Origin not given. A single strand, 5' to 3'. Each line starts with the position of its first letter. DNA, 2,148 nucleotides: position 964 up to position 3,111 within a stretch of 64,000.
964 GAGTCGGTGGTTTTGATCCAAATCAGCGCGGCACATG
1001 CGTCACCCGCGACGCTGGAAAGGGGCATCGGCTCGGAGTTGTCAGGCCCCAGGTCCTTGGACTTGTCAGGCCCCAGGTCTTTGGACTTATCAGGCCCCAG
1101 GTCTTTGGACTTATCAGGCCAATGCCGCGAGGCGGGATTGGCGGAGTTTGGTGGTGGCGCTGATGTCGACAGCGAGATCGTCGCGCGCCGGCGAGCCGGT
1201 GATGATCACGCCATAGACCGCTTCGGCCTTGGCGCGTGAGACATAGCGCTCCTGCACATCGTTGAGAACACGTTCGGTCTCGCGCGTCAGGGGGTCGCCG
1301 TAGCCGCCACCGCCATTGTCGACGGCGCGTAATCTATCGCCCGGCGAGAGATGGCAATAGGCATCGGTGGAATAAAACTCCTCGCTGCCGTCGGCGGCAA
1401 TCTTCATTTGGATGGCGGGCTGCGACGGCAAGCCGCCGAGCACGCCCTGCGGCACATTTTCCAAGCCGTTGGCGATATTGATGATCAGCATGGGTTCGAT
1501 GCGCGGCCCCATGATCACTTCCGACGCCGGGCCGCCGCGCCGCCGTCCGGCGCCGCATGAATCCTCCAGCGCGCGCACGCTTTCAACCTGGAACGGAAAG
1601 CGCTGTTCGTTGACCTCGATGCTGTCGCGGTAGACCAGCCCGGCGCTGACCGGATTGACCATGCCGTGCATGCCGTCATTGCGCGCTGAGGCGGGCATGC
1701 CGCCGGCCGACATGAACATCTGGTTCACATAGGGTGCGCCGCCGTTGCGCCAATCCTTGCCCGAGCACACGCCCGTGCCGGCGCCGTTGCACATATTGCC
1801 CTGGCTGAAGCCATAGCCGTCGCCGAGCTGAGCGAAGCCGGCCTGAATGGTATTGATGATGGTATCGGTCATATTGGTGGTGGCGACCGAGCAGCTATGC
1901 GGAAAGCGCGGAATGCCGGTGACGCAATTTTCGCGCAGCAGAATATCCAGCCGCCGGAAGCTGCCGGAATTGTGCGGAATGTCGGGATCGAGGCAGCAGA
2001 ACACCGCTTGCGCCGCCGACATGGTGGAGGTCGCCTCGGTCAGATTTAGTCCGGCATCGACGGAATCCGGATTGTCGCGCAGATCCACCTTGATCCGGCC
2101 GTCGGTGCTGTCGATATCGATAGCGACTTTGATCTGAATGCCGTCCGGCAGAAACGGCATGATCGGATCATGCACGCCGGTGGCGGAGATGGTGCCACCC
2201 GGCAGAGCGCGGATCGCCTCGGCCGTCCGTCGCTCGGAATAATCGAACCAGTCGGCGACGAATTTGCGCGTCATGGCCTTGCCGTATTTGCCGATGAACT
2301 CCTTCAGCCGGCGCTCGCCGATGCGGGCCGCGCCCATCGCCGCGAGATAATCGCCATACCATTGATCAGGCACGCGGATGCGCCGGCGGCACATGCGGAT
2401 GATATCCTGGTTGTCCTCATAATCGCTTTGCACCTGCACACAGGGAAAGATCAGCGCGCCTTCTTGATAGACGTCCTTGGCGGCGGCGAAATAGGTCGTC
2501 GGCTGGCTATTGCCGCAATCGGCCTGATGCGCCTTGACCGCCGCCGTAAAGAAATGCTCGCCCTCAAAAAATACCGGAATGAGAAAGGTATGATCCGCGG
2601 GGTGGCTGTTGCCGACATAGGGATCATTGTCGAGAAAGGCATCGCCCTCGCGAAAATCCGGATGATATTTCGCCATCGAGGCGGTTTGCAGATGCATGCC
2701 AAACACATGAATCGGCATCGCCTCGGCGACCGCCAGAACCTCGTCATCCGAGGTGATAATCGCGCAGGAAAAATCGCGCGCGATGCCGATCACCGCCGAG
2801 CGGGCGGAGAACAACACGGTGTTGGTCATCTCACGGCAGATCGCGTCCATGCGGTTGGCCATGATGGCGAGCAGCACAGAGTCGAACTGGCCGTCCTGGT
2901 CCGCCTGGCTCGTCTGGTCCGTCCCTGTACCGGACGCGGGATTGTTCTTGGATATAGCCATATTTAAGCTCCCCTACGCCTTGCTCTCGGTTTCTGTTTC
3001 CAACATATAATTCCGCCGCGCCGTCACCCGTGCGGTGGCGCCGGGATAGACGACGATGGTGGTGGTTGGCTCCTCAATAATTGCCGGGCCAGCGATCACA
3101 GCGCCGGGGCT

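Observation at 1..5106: Hydantoinase A/B pair transcribed toward a soluble di-iron monooxygenase operon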

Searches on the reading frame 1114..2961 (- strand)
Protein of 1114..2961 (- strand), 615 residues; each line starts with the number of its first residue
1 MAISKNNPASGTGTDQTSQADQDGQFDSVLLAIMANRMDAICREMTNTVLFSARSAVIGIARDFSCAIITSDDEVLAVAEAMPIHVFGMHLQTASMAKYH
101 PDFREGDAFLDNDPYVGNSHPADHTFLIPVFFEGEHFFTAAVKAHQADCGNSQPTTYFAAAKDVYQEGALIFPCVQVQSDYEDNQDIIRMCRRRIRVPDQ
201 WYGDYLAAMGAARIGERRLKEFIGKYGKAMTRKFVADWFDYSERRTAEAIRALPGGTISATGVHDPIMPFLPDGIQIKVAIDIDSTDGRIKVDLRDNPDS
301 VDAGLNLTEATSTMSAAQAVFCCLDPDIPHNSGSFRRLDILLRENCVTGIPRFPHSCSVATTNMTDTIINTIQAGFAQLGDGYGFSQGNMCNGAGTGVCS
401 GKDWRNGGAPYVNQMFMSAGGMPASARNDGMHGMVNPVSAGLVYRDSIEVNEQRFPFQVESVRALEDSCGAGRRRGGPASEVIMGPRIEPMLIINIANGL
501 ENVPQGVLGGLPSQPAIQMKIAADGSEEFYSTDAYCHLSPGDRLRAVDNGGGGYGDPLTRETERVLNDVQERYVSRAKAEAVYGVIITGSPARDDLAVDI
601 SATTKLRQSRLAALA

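Call 7: search_protein_families(library=pfam, proteins=[window:1114-2961:-])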
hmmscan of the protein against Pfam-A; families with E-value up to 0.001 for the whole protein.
window:1114-2961:- (615 aa): 1 family
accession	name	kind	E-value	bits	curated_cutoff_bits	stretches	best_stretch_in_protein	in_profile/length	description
PF02538.19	Hydantoinase_B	-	2e-120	403.2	26.8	1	27-557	1-519/519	Hydantoinase B/oxoprolinase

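Call 8: find_encoding_contigs(protein=window:1114-2961:-, flank=10000, max_places=6)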
Protein window:1114-2961:- (615 aa): 3 contigs read that carry it; 3 places shown.
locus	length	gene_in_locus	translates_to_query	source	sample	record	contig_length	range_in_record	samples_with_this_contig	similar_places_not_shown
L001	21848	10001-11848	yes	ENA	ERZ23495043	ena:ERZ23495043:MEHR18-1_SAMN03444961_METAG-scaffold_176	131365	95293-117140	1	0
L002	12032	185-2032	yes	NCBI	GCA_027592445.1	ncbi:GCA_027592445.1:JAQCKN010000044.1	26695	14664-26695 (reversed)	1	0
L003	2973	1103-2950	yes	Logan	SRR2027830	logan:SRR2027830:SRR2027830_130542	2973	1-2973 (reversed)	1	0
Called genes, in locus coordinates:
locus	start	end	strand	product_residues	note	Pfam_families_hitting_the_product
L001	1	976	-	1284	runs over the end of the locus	PF05378:Hydant_A_N, PF01968:Hydantoinase_A, PF19278:Hydant_A_C, PF02538:Hydantoinase_B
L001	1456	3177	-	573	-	PF00999:Na_H_Exchanger, PF02254:TrkA_N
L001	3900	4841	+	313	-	PF00126:HTH_1, PF03466:LysR_substrate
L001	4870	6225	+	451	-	PF06965:Na_H_antiport_1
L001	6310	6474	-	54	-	-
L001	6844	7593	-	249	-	PF00106:adh_short, PF08659:KR, PF13561:adh_short_C2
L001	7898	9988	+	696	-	PF05378:Hydant_A_N, PF01968:Hydantoinase_A, PF19278:Hydant_A_C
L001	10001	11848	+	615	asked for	PF02538:Hydantoinase_B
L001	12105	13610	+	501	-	PF02332:Phenol_Hydrox, PF04945:YHS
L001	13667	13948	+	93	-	PF06234:TmoB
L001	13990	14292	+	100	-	PF02406:MmoB_DmpM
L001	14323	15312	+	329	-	PF02332:Phenol_Hydrox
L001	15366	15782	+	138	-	PF12973:Cupin_7, PF14499:DUF4437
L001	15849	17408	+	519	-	PF01425:Amidase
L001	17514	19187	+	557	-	PF01979:Amidohydro_1 (faint), PF07969:Amidohydro_3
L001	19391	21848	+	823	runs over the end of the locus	PF04738:Lant_dehydr_N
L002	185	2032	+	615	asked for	PF02538:Hydantoinase_B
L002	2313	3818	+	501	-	PF02332:Phenol_Hydrox, PF04945:YHS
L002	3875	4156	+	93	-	PF06234:TmoB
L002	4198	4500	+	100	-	PF02406:MmoB_DmpM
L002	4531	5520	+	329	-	PF02332:Phenol_Hydrox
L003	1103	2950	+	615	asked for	PF02538:Hydantoinase_B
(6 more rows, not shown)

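Call 11: search_solved_structures(query=window:1114-2961:-, max_evalue=0.001)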
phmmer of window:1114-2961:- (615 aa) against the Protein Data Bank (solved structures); distinct sequences matched with E-value up to 0.001: 5.
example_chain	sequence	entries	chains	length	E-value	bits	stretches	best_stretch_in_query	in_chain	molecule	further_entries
6yra_B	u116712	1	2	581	4.4e-56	193.6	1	26-598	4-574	Hydantoinase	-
7hk5_A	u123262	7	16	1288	5.7e-40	140.4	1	29-613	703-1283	N-methylhydantoinase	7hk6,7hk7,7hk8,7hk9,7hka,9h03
5l9w_A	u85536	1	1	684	1.6e-27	99.3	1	19-512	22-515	Acetophenone carboxylase delta subunit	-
5m45_A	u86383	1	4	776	5.9e-14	54.5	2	97-263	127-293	Acetone carboxylase alpha subunit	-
5svb_A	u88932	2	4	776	1.3e-13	53.4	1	97-263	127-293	Acetone carboxylase alpha subunit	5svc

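Call 13: search_solved_structures(query=L001:12105-13607:+, max_evalue=0.001)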
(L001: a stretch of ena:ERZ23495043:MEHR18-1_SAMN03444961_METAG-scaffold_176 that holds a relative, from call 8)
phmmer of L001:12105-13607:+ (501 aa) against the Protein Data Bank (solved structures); distinct sequences matched with E-value up to 0.001: 31.
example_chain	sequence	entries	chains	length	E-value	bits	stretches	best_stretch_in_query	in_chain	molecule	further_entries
1t0q_A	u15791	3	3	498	9.3e-197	657.9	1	2-499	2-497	toluene, o-xylene monooxygenase oxygenase subunit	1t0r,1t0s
3rne_A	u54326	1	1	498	2.2e-196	656.7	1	2-499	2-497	Toluene o-xylene monooxygenase component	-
2inc_A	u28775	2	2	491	1e-195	654.5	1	4-493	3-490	Toluene, o-xylene monooxygenase oxygenase subunit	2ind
3rnf_A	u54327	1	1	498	1.3e-195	654.1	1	2-499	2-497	Toluene o-xylene monooxygenase component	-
3rnb_A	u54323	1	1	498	1.4e-195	654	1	2-499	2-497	Toluene o-xylene monooxygenase component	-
3n1z_A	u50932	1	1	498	1.4e-195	654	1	2-499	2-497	Toluene o-xylene monooxygenase component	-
3n20_A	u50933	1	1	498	1.9e-195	653.6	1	2-499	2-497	Toluene o-xylene monooxygenase component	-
3rnc_A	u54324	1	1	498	1.9e-195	653.6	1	2-499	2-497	Toluene o-xylene monooxygenase component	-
2rdb_A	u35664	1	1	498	2e-195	653.6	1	2-499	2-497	Toluene, o-xylene monooxygenase oxygenase subunit;alpha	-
3n1x_A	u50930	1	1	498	2.2e-195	653.4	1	2-499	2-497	Toluene o-xylene monooxygenase component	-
3n1y_A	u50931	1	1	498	3.4e-195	652.8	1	2-499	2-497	Toluene o-xylene monooxygenase component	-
3rn9_A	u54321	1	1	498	4e-195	652.6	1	2-499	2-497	Toluene o-xylene monooxygenase component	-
3rna_A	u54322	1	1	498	7.4e-195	651.7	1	2-499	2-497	Toluene o-xylene monooxygenase component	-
3rng_A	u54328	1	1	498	1.6e-194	650.6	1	2-499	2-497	Toluene o-xylene monooxygenase component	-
3dhg_A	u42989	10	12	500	1.6e-191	640.6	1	5-494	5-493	toluene 4-monooxygenase hydroxylase alpha subunit | Toluene-4-monooxygenase system protein A | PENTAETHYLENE GLYCOL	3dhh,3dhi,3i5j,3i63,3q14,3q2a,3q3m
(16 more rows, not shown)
